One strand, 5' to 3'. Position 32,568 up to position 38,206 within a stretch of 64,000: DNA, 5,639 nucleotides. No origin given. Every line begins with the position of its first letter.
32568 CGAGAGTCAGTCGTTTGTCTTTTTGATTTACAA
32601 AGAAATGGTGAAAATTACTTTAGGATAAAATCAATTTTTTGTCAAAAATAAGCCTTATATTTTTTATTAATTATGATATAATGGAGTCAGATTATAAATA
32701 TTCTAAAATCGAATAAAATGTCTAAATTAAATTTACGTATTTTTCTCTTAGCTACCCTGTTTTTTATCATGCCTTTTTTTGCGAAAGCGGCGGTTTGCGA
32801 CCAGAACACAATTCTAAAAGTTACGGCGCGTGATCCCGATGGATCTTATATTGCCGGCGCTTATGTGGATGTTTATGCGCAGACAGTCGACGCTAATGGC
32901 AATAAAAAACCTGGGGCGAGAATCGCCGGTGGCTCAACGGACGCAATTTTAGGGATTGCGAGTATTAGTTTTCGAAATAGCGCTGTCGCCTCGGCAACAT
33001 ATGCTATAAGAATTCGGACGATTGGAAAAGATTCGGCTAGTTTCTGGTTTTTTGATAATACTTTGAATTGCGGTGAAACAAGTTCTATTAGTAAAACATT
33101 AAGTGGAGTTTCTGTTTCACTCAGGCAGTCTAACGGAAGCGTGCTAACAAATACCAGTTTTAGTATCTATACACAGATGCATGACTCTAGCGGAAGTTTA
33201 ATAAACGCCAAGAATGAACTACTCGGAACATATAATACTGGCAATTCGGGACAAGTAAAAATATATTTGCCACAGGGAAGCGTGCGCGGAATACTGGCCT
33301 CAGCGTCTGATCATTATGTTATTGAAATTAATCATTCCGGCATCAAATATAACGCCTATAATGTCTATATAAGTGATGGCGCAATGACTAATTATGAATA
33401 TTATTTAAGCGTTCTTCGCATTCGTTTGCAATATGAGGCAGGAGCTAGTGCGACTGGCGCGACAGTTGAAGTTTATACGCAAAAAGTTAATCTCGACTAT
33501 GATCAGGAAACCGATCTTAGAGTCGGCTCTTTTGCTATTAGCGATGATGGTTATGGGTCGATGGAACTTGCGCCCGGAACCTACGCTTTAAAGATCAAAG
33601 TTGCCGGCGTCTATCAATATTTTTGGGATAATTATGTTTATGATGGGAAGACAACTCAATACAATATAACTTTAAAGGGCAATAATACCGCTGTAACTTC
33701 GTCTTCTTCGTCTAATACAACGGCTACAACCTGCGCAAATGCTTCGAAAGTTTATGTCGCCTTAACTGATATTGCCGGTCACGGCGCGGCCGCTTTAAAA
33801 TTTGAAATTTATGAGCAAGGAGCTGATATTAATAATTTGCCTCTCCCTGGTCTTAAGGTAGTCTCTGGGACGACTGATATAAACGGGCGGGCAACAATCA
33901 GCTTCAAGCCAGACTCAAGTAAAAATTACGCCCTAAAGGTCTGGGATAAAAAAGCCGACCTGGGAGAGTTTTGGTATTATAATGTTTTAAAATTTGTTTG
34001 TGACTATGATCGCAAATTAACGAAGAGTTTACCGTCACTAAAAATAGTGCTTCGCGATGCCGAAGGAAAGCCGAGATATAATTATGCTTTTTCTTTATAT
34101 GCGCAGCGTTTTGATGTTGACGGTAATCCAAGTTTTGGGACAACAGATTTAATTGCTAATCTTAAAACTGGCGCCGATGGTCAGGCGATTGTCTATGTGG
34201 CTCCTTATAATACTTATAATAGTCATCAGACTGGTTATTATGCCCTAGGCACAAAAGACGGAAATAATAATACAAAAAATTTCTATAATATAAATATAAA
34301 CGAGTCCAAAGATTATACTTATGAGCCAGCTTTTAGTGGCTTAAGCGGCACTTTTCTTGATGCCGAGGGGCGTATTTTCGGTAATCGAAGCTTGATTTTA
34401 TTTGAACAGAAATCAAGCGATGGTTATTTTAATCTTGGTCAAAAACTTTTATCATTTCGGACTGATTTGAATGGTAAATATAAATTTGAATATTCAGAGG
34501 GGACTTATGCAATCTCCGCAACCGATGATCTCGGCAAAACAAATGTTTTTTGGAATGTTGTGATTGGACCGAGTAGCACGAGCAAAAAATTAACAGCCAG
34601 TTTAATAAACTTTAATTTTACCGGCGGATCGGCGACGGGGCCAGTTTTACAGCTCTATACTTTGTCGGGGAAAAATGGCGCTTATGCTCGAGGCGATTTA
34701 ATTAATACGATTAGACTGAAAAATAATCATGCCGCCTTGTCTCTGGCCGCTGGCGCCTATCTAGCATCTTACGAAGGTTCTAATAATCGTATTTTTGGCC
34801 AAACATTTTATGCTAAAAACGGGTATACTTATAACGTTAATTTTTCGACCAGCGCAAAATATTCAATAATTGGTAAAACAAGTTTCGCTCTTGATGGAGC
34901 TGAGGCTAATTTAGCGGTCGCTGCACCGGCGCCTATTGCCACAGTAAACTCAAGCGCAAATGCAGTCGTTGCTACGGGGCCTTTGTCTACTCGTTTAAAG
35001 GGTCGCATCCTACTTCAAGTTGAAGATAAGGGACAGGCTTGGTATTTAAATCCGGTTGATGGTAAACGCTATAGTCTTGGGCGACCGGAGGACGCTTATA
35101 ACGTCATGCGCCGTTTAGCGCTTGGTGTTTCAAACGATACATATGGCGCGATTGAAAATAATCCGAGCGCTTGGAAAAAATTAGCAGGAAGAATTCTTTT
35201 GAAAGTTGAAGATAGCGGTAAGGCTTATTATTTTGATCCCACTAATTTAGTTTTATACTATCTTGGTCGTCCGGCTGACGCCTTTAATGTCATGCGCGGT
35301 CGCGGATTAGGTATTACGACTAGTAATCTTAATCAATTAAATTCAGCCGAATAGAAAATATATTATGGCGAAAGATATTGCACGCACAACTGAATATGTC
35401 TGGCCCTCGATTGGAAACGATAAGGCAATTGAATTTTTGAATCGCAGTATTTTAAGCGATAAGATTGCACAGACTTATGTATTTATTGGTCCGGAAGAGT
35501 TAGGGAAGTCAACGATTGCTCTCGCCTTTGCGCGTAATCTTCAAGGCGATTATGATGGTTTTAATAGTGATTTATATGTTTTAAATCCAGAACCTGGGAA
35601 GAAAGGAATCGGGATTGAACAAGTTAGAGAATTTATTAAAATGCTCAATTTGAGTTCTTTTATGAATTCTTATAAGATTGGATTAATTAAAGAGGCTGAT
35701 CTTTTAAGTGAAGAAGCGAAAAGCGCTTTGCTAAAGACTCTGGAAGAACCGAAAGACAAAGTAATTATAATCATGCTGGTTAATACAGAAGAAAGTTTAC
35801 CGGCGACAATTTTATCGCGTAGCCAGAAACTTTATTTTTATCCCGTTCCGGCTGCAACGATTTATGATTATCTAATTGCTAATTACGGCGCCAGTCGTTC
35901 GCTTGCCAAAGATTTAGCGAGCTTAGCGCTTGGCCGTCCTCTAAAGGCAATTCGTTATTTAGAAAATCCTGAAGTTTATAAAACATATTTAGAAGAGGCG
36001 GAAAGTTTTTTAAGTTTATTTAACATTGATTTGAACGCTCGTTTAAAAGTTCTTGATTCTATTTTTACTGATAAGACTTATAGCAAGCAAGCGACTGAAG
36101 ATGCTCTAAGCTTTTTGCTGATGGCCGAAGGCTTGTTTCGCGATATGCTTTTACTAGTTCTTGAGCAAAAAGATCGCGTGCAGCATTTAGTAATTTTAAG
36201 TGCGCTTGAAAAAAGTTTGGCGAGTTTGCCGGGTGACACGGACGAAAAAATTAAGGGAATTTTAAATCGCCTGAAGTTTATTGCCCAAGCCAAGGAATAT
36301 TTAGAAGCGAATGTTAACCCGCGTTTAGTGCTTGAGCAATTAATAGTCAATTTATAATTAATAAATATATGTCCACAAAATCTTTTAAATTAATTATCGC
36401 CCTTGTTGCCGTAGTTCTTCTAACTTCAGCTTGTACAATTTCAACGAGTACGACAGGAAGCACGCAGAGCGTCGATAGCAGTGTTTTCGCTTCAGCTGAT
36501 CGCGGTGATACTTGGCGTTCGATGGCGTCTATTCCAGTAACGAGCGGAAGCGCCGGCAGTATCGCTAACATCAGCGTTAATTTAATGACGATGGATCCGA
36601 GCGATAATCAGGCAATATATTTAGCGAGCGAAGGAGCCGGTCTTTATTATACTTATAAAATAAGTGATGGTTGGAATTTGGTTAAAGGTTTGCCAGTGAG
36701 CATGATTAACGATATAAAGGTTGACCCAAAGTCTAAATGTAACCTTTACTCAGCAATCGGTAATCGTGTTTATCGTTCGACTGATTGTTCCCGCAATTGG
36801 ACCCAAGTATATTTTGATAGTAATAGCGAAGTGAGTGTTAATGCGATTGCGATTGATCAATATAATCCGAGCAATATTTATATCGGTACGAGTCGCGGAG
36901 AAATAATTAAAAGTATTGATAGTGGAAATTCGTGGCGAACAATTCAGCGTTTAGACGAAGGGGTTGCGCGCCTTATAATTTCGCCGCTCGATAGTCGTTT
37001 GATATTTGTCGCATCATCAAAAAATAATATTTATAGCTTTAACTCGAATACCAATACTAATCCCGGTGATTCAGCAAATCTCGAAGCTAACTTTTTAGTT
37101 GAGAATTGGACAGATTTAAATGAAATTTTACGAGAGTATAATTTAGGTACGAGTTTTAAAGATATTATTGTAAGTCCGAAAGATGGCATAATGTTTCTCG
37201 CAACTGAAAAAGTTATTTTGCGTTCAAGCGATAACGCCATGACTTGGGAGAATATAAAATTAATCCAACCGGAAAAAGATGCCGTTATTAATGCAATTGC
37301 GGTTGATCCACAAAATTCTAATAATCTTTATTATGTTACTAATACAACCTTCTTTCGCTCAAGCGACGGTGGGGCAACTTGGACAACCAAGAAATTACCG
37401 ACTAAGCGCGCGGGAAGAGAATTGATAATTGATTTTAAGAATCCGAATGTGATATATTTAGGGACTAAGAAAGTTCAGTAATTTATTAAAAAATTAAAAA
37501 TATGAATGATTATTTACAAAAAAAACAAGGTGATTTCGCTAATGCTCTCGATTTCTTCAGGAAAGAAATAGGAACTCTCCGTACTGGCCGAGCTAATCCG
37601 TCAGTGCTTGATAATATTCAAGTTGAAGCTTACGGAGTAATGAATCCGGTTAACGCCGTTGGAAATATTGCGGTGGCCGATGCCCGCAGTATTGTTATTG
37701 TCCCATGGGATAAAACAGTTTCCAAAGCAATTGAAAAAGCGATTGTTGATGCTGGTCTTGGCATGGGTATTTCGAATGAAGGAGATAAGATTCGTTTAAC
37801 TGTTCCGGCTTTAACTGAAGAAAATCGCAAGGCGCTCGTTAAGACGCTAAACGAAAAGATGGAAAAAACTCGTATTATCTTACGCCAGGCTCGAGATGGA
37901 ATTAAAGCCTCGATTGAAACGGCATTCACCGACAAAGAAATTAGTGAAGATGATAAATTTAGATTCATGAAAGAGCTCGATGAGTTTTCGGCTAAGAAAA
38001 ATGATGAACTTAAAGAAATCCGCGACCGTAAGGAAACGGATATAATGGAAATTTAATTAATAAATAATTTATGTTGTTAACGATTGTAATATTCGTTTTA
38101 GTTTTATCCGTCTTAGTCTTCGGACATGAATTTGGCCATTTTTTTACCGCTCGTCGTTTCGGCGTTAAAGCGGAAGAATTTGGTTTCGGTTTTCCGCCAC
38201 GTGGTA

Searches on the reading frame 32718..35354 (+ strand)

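Call 100: search_protein_families(library=pfam, proteins=[window:32718-35354:+], max_evalue=0.00001)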
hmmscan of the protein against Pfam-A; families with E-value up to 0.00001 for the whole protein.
window:32718-35354:+ (878 aa): 1 family
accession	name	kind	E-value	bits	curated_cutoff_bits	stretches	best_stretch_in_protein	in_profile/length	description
PF13620.12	CarboxypepD_reg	-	9.6e-07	29.5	32.3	0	237-320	6-82/82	Carboxypeptidase regulatory-like domain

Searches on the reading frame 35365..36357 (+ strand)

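Call 100: search_protein_families(library=pfam, proteins=[window:35365-36357:+], max_evalue=0.00001)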
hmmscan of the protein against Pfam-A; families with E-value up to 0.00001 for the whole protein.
window:35365-36357:+ (330 aa): 2 families
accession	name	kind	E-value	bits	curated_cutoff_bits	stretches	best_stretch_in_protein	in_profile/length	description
PF13177.12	DNA_pol3_delta2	-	3.1e-29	102.5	27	1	18-160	2-159/161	DNA polymerase III, delta subunit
PF00004.35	AAA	-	1.4e-07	32.5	21.2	1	39-158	2-128/131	ATPase family associated with various cellular activities (AAA)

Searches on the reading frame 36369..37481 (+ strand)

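Call 100: search_protein_families(library=pfam, proteins=[window:36369-37481:+], max_evalue=0.00001)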
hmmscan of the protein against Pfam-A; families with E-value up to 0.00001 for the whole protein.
window:36369-37481:+ (370 aa): 2 families
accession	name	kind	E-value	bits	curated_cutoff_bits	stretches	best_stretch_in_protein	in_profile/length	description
PF15902.12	Sortilin-Vps10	-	4.3e-21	75.7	33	2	283-363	3-84/446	Sortilin, neurotensin receptor 3,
PF14870.12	PSII_BNR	-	4e-08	33.3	27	0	263-356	25-112/303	Photosynthesis system II assembly factor YCF48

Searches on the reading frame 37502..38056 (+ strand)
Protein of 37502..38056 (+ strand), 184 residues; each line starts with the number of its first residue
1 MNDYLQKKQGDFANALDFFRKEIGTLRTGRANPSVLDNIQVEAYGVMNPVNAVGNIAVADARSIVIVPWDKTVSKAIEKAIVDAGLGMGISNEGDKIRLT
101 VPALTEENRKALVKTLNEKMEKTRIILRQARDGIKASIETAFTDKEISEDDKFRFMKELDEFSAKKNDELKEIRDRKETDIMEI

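Call 100: search_protein_families(library=pfam, proteins=[window:37502-38056:+], max_evalue=0.00001)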
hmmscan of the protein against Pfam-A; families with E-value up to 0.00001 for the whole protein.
window:37502-38056:+ (184 aa): 1 family
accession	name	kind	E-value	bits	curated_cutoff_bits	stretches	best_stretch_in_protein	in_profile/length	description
PF01765.24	RRF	-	6.1e-47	159.9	29.7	1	19-182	1-164/164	Ribosome recycling factor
